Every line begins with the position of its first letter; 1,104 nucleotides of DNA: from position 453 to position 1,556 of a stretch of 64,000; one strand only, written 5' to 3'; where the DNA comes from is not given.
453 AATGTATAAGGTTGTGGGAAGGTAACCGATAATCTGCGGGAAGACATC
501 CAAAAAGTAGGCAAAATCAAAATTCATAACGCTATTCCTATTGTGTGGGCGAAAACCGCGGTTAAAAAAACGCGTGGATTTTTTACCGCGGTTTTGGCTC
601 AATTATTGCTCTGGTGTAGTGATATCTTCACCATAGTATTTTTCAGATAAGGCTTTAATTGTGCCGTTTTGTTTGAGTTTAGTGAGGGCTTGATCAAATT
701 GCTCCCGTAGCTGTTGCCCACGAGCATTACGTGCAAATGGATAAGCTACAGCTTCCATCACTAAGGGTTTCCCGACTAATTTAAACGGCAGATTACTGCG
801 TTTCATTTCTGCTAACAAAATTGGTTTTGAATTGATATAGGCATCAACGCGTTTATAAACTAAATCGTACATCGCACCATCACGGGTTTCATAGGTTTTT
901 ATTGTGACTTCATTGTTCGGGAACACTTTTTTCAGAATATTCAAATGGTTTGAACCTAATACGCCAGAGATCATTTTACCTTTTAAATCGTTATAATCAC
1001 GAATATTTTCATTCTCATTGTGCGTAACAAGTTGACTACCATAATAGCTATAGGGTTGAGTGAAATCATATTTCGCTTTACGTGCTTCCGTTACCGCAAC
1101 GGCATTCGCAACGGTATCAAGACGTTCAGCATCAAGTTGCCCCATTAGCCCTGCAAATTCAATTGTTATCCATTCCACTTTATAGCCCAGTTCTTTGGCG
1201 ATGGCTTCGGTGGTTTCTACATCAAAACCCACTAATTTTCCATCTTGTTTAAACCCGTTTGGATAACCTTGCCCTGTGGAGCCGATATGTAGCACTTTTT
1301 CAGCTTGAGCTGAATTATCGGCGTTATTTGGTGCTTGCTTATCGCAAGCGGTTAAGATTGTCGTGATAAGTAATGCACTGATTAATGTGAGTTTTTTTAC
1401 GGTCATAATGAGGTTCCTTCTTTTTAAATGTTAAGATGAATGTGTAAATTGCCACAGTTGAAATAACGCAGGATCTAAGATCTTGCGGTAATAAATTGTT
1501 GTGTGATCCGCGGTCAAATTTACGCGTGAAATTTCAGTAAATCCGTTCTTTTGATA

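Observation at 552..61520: Dominant non-canonical USS-like repeat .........(A)5 forms terminator pairs across the window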

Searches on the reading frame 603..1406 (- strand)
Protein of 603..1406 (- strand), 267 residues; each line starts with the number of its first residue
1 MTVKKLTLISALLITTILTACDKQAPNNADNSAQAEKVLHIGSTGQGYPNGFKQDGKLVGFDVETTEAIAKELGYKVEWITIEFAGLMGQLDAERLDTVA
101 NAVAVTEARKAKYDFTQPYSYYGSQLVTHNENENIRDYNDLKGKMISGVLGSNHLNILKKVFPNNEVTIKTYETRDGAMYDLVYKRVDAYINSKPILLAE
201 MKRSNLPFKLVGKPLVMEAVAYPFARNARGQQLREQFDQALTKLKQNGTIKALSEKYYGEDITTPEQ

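Call 33: find_encoding_contigs(protein=window:603-1406:-, flank=10000, max_places=10)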
Protein window:603-1406:- (267 aa): 2 contigs read that carry it; 1 place shown.
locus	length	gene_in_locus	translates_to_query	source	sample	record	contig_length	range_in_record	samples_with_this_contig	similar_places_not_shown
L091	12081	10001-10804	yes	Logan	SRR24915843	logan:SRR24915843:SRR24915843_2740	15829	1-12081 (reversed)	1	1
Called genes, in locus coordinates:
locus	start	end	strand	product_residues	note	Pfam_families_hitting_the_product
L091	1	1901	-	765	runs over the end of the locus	PF07715:Plug, PF00593:TonB_dep_Rec_b-barrel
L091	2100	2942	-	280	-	PF13230:GATase_4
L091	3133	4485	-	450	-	PF02812:ELFV_dehydrog_N, PF00208:ELFV_dehydrog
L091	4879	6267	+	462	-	PF00206:Lyase_1, PF14698:ASL_C2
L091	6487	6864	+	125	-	PF01250:Ribosomal_S6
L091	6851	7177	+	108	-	PF00436:SSB, PF22657:SSB_1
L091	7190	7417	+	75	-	PF01084:Ribosomal_S18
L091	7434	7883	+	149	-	PF01281:Ribosomal_L9_N, PF03948:Ribosomal_L9_C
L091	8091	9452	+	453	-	PF00206:Lyase_1, PF10397:ADSL_C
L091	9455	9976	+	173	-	PF00583:Acetyltransf_1, PF13673:Acetyltransf_10 (weak), PF13508:Acetyltransf_7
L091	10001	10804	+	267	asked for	PF00497:SBP_bac_3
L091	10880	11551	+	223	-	PF00528:BPD_transp_1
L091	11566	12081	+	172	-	?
